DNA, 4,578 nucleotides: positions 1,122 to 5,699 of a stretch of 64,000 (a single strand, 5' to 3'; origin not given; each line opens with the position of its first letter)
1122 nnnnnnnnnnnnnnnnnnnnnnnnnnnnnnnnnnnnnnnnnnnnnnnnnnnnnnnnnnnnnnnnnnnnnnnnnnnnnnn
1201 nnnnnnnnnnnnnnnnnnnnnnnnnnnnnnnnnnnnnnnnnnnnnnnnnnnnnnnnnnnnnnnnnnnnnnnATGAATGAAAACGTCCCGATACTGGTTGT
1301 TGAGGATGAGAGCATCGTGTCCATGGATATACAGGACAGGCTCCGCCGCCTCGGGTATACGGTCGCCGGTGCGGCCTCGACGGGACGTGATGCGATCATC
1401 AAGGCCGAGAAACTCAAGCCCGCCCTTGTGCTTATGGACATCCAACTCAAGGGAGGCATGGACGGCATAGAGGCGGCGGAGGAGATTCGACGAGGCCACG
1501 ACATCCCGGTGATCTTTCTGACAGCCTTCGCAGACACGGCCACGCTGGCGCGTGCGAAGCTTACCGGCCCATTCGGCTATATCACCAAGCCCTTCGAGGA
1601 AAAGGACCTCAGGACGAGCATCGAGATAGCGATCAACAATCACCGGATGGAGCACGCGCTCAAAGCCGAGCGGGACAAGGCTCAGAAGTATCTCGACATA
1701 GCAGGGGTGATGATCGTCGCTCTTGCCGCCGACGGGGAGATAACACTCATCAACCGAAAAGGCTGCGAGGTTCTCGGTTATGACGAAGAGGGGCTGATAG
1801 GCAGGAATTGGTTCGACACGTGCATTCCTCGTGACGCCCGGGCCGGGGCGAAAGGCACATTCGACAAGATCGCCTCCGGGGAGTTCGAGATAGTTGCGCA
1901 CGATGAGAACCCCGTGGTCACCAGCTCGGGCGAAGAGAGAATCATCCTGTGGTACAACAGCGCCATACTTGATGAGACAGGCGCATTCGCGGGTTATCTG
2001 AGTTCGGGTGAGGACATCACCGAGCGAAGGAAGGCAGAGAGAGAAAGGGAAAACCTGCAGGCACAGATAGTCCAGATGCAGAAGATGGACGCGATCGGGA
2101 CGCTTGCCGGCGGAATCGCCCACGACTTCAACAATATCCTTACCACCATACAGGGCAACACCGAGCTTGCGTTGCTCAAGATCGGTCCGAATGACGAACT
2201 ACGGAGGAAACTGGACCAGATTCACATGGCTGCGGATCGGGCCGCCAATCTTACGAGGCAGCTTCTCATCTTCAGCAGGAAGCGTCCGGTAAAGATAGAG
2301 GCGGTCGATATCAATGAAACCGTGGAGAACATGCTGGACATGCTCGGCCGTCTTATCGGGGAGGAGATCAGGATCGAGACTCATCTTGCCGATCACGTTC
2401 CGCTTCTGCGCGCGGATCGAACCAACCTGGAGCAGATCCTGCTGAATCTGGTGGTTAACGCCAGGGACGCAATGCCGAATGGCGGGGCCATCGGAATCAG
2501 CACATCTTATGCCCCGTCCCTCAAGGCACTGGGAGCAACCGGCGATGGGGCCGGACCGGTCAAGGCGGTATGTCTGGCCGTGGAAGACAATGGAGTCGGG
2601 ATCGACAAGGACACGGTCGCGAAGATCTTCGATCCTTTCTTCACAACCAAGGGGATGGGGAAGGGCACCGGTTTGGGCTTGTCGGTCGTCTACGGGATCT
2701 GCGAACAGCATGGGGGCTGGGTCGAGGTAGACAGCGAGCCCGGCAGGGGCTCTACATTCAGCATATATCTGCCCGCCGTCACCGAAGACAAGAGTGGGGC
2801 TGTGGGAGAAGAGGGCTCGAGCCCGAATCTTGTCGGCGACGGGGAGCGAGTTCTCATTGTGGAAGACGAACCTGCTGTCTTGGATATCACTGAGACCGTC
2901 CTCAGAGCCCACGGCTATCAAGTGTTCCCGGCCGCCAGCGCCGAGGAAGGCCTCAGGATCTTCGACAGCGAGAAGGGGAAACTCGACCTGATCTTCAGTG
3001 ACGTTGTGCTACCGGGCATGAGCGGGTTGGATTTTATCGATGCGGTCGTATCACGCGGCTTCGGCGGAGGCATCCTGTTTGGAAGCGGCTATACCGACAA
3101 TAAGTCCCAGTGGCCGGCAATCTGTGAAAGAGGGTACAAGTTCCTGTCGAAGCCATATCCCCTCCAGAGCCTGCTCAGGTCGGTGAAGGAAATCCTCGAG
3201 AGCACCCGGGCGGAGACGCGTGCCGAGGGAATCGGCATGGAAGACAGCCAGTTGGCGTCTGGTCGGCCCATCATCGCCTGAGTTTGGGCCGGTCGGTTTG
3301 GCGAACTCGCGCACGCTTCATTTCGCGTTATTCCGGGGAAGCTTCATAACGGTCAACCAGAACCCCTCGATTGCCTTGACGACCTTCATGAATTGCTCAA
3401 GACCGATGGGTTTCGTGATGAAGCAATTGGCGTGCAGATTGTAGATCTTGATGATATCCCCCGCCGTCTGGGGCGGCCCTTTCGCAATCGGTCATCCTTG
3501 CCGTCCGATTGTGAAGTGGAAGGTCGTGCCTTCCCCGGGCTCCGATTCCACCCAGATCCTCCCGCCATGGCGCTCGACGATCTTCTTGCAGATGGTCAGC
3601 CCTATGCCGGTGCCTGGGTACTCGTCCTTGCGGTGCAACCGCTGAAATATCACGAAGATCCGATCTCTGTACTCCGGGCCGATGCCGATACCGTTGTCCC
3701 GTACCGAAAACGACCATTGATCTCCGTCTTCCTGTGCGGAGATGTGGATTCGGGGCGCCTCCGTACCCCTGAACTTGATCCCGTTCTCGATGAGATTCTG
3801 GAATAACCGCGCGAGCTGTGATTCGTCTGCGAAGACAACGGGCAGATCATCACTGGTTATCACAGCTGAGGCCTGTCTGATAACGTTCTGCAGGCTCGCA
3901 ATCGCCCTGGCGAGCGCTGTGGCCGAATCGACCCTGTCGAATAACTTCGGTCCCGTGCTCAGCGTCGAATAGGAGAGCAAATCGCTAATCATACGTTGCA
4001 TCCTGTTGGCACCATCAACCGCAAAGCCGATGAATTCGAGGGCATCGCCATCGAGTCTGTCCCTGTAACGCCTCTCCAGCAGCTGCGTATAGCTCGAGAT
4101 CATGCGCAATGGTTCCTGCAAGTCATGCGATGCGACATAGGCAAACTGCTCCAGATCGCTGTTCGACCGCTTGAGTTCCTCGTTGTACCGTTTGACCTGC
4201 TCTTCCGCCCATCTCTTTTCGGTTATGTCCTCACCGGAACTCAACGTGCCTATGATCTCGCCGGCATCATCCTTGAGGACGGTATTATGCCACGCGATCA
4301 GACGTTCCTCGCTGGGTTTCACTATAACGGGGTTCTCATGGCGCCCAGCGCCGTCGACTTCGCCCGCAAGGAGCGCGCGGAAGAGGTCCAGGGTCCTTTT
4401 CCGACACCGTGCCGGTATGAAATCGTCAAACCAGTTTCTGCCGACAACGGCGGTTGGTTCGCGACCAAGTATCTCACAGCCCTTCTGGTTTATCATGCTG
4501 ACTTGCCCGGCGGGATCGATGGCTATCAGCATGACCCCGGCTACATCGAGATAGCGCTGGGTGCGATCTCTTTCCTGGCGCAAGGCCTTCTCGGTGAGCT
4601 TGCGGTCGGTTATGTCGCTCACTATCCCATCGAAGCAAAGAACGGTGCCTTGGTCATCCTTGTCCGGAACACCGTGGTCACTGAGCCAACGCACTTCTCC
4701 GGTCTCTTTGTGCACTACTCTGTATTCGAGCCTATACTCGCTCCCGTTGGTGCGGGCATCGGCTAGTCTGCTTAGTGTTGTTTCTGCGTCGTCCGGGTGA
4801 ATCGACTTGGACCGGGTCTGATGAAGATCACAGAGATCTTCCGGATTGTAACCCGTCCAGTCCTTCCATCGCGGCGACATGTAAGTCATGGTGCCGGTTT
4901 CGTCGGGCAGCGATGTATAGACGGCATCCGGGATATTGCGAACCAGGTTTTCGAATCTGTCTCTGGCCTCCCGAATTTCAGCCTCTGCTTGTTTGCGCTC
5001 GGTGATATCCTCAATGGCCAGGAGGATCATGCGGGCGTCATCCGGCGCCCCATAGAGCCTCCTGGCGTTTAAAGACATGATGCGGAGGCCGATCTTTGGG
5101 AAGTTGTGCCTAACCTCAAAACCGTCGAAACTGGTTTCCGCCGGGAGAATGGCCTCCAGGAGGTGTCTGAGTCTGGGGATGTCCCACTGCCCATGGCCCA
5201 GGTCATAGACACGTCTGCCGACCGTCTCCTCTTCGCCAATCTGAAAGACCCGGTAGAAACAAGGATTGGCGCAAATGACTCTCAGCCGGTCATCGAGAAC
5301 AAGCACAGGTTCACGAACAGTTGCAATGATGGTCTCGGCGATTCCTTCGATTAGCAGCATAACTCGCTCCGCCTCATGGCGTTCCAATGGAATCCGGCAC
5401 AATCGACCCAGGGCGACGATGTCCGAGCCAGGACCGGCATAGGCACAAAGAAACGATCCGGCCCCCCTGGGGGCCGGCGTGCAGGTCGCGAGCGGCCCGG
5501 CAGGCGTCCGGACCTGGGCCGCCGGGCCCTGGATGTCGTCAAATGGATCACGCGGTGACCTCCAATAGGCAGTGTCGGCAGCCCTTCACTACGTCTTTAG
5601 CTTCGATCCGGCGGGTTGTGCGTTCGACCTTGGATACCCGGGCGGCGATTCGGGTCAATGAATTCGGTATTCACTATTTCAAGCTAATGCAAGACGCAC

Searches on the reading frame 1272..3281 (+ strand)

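Call 22: search_protein_families(library=pfam, proteins=[window:1272-3281:+], max_evalue=0.001)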
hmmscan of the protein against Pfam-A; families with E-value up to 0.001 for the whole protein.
window:1272-3281:+ (669 aa): 8 families
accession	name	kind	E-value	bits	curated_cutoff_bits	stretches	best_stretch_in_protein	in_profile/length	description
PF00072.30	Response_reg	-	2.6e-41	140.7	30.2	2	7-117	1-110/111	Response regulator receiver domain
PF02518.31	HATPase_c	-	8.2e-26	91.1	26.4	1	382-502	2-109/111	Histidine kinase-, DNA gyrase B-, and HSP90-like ATPase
PF08448.16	PAS_4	-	5.4e-10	39.9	23.1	1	145-253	5-109/110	PAS fold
PF00512.31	HisKA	-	6.6e-10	39.3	26.9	1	276-337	3-63/66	His Kinase A (phospho-acceptor) domain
PF13426.13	PAS_9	-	7.8e-08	33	27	1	147-251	5-103/103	PAS domain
PF00989.32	PAS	-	1.7e-06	28.5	22.6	1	144-240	10-104/113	PAS fold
PF13188.13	PAS_8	-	1.4e-05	25.2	21.8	0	145-189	11-55/65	PAS domain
PF08447.18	PAS_3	-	0.00032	21.4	25.6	1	160-238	4-81/89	PAS fold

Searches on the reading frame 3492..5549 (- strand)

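Call 22: search_protein_families(library=pfam, proteins=[window:3492-5549:-], max_evalue=0.001)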
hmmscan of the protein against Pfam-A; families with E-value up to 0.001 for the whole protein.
window:3492-5549:- (685 aa): 8 families
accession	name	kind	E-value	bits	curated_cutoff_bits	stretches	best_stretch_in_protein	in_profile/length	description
PF02518.31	HATPase_c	-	1.3e-30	106.6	26.4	1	575-681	2-107/111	Histidine kinase-, DNA gyrase B-, and HSP90-like ATPase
PF08448.16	PAS_4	-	2e-30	105.7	23.1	3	334-446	1-109/110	PAS fold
PF08447.18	PAS_3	-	3e-23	82.3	25.6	1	222-310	2-89/89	PAS fold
PF00989.32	PAS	-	2.4e-22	79.5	22.6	3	72-182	4-113/113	PAS fold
PF13426.13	PAS_9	-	1.6e-17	64.1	27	1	340-444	4-103/103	PAS domain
PF13188.13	PAS_8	-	4e-12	46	21.8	0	331-382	4-55/65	PAS domain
PF00512.31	HisKA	-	1.7e-10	41.2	26.9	1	466-532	2-65/66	His Kinase A (phospho-acceptor) domain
PF24820.1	Diguanyl_cycl_sensor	-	4e-06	27.2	28.1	1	341-392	9-59/109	Diguanylate cyclase-like sensor domain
